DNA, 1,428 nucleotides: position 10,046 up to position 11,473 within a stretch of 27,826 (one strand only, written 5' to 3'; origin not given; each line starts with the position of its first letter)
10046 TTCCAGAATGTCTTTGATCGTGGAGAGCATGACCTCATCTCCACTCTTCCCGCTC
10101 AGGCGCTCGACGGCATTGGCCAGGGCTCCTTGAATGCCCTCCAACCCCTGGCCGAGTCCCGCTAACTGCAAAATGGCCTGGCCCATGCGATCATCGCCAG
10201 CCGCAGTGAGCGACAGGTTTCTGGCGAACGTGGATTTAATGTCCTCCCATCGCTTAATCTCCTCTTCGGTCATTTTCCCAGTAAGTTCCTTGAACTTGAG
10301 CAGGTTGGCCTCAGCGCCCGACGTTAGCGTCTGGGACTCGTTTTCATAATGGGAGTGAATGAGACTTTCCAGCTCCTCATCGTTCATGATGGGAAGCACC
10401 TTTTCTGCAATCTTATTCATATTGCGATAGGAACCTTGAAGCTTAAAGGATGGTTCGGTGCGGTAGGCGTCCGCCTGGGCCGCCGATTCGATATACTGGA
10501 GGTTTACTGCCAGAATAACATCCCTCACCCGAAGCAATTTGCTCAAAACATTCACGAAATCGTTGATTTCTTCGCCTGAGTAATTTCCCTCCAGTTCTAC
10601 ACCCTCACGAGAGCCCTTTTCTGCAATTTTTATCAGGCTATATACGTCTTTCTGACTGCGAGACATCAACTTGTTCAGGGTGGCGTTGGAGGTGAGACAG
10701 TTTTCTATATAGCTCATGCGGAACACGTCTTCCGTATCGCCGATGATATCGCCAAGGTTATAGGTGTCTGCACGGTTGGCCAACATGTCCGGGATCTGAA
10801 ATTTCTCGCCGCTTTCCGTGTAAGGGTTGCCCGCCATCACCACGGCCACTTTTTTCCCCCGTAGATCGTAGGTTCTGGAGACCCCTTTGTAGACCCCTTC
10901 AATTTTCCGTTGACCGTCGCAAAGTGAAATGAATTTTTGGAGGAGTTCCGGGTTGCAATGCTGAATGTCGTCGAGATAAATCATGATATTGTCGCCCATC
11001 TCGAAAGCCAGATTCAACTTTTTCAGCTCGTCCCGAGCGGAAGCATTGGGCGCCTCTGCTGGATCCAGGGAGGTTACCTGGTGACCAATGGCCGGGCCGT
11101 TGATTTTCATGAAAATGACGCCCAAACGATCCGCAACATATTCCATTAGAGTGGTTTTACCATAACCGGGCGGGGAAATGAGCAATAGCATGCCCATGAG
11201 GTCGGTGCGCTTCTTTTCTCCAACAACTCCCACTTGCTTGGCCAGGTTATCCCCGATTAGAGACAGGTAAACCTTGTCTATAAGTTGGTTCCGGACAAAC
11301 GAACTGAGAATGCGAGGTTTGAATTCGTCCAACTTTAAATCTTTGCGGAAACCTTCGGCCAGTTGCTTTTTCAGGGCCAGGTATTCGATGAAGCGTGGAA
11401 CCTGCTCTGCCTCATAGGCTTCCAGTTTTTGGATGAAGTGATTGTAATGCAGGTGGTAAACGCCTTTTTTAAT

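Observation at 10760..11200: AAA+ core of MoxR/McrB type embedded in the middle of a 1156-aa protein, with a Pro/Lys-rich C-terminal tail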

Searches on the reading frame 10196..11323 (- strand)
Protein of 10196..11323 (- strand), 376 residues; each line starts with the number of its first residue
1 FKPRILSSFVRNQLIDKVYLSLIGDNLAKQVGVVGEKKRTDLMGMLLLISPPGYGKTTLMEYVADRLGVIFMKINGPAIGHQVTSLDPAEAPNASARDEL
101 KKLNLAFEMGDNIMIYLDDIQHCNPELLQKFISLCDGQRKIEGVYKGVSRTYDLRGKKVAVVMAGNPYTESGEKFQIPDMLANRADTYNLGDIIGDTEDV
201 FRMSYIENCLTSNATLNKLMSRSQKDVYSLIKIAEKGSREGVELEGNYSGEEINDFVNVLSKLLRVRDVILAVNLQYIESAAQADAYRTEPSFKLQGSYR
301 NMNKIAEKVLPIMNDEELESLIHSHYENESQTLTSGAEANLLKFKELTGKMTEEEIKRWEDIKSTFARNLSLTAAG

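Call 50: search_solved_structures(query=A3, max_evalue=1, show_alignments=3)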
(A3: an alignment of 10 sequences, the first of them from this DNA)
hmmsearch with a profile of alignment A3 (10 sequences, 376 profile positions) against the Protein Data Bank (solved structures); distinct sequences matched with E-value up to 1: 102 (the best 60 are shown).
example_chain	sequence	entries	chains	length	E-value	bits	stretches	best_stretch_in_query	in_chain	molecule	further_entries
7wub_C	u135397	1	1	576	2.9e-05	26.2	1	46-85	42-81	Transitional endoplasmic reticulum ATPase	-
7wub_D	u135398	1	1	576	2.9e-05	26.2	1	46-85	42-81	Transitional endoplasmic reticulum ATPase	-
6mck_A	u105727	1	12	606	3.4e-05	26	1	46-85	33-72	Transitional endoplasmic reticulum ATPase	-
6chs_H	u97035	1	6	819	4.5e-05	25.6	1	46-104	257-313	Putative cell division control protein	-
7rlj_A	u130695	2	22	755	4.6e-05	25.6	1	46-85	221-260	Transitional endoplasmic reticulum ATPase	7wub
8yka_A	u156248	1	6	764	4.7e-05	25.5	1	46-85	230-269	Transitional endoplasmic reticulum ATPase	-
7lmy_A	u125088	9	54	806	5e-05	25.4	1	46-85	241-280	Transitional endoplasmic reticulum ATPase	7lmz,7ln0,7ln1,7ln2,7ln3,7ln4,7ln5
5c18_A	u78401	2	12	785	5.1e-05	25.4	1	46-85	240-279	Transitional endoplasmic reticulum ATPase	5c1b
7y4w_A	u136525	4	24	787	5.2e-05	25.4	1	46-85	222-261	Transitional endoplasmic reticulum ATPase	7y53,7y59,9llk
7rlb_A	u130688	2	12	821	5.3e-05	25.3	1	46-85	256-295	Transitional endoplasmic reticulum ATPase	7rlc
5c19_A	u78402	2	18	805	5.5e-05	25.3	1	46-85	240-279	Transitional endoplasmic reticulum ATPase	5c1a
7rlh_A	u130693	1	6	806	5.5e-05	25.3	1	46-85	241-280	Transitional endoplasmic reticulum ATPase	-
7l5w_A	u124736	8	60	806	5.5e-05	25.3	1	46-85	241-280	Transitional endoplasmic reticulum ATPase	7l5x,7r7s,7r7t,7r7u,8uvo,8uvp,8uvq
10qq_A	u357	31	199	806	5.5e-05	25.3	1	46-85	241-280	Transitional endoplasmic reticulum ATPase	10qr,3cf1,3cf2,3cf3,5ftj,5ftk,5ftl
7k57_A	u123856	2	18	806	5.5e-05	25.3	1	46-85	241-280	Transitional endoplasmic reticulum ATPase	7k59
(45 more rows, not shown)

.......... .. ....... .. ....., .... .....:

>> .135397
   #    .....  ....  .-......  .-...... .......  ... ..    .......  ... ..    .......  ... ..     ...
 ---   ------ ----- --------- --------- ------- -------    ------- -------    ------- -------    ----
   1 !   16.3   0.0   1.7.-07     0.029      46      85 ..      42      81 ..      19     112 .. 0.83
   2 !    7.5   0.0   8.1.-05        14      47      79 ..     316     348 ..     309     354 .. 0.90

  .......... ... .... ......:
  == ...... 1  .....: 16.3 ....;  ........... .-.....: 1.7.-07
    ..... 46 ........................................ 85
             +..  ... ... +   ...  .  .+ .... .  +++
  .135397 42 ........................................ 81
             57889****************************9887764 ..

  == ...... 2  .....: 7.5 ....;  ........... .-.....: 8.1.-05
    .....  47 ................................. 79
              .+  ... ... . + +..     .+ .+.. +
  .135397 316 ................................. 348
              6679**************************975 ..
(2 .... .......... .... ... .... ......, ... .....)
